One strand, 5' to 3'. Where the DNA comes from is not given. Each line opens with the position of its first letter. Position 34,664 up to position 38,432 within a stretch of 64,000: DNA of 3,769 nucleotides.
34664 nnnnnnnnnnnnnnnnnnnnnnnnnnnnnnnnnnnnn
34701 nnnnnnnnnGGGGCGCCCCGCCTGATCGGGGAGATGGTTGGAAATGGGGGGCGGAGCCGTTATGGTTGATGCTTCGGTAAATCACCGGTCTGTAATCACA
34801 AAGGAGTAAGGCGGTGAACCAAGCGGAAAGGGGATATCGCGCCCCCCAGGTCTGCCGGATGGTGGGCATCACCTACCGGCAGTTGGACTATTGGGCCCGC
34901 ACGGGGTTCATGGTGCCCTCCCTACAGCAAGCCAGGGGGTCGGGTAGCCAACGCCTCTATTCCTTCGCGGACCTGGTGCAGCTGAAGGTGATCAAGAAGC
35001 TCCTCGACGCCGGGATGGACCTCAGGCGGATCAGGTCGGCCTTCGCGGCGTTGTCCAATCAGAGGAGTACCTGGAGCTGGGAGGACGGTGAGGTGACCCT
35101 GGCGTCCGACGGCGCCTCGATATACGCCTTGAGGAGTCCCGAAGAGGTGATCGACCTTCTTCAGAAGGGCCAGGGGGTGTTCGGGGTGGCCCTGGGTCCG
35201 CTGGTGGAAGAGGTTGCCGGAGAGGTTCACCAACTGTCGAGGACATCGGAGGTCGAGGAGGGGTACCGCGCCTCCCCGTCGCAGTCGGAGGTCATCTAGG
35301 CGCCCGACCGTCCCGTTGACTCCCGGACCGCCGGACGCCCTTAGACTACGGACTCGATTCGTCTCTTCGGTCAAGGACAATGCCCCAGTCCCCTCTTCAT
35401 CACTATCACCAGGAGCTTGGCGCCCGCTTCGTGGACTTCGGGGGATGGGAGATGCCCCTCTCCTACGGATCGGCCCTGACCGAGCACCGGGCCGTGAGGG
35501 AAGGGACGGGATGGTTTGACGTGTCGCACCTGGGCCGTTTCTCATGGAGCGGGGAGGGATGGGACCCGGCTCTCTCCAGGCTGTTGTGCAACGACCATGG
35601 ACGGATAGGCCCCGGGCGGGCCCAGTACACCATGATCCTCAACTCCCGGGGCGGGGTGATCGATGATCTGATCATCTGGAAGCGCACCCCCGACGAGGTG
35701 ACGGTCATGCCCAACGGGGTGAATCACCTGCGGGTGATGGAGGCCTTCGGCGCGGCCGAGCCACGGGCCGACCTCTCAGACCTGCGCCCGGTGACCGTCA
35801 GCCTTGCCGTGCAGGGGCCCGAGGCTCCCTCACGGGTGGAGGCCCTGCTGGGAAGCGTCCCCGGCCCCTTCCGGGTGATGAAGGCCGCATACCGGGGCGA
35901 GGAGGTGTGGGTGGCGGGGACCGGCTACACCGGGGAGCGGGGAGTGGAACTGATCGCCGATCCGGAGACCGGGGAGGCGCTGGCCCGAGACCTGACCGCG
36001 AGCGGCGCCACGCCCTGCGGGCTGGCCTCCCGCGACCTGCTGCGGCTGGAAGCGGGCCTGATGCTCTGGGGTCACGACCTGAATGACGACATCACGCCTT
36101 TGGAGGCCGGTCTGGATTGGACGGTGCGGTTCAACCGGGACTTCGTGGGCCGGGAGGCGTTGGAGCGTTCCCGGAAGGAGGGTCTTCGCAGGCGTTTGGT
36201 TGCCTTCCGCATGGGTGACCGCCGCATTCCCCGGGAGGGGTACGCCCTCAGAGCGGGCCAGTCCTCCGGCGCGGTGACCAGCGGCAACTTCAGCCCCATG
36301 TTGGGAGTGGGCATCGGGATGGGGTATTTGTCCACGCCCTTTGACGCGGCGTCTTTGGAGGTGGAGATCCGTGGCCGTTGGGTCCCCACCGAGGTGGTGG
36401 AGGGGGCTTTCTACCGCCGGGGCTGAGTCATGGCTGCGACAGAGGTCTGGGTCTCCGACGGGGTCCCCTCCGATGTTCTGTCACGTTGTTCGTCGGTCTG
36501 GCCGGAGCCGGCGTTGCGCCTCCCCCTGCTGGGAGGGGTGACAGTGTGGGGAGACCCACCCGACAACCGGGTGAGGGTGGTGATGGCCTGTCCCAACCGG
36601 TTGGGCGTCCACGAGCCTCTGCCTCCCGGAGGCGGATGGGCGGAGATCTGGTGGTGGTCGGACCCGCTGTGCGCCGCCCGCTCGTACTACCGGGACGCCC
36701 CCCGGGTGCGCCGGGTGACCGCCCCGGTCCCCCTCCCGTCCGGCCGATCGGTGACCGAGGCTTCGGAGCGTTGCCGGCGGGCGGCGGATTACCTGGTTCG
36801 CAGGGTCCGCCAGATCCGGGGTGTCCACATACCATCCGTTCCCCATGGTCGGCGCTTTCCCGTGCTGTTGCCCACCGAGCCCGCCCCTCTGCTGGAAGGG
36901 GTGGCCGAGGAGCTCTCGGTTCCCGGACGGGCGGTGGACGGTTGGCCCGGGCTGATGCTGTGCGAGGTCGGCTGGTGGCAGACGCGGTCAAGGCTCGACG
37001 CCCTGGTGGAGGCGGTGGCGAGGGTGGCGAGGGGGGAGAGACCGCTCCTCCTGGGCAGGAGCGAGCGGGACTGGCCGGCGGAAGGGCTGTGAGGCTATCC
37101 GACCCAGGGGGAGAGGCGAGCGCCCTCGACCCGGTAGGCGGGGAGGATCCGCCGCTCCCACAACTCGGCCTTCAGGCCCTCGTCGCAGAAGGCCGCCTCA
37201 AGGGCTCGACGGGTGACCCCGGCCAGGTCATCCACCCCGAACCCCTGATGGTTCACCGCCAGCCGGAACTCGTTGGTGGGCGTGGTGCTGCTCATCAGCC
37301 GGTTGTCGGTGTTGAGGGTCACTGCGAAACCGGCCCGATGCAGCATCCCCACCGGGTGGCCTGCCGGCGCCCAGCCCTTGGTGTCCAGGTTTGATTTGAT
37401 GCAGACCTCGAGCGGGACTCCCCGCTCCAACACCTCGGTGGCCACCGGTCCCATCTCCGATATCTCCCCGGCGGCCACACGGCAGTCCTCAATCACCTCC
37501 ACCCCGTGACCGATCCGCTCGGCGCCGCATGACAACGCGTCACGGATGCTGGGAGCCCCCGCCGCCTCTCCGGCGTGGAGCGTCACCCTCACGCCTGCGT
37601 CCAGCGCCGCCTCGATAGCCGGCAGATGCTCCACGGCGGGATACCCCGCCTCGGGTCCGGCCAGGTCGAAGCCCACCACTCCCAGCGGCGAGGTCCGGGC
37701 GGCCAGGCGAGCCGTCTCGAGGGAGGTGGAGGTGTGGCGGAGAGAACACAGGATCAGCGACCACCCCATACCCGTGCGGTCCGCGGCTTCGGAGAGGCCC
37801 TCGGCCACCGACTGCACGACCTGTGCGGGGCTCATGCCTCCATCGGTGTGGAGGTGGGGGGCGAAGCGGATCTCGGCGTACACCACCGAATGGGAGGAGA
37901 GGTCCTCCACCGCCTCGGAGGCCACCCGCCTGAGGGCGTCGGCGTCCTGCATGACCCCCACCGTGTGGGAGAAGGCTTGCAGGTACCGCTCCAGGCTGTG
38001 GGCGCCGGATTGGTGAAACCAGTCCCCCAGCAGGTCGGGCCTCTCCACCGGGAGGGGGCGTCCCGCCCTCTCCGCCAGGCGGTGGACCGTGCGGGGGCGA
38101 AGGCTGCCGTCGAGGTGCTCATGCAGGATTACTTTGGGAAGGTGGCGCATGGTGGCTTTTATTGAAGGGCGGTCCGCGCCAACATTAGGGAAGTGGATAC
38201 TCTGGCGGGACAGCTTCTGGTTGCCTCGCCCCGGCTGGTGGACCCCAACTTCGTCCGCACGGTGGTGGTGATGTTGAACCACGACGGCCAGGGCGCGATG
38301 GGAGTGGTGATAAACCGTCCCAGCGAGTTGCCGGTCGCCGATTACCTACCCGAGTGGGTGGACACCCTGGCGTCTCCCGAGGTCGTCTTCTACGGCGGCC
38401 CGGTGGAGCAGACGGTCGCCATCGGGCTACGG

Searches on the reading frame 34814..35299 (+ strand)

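Call 5: search_protein_families(library=pfam, proteins=[window:34814-35299:+])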
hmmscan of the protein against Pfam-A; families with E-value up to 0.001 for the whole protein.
window:34814-35299:+ (161 aa): 1 family
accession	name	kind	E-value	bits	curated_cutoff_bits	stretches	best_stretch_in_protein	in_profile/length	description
PF13411.12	MerR_1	-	8.6e-15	55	21.6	1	8-78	1-67/69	MerR HTH family regulatory protein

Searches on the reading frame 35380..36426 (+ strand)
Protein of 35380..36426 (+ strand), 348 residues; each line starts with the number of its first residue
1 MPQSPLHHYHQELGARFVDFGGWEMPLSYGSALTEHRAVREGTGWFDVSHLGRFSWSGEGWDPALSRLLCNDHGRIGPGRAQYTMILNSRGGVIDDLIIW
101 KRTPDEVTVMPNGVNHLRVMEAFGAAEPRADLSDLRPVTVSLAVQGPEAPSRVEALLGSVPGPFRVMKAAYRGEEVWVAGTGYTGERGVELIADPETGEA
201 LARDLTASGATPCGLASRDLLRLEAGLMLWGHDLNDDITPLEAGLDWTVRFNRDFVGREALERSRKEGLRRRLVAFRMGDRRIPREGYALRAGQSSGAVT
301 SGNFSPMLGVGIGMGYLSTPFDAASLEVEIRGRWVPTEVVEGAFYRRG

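Call 5: search_protein_families(library=pfam, proteins=[window:35380-36426:+])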
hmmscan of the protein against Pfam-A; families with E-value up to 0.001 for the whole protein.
window:35380-36426:+ (348 aa): 2 families
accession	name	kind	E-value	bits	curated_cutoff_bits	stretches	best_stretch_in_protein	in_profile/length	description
PF01571.26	GCV_T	-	6e-69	232.6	25.6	1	6-248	1-255/255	Aminomethyltransferase folate-binding domain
PF08669.17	GCV_T_C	-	8.4e-17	61.3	25.9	1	271-345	1-79/80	Glycine cleavage T-protein C-terminal barrel domain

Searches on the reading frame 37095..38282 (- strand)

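Call 5: search_protein_families(library=pfam, proteins=[window:37095-38282:-])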
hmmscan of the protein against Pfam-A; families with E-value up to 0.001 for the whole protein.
window:37095-38282:- (395 aa): 1 family
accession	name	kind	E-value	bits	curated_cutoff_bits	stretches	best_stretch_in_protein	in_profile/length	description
PF00962.28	A_deaminase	-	4.3e-84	282.8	27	1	49-376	1-325/330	Adenosine deaminase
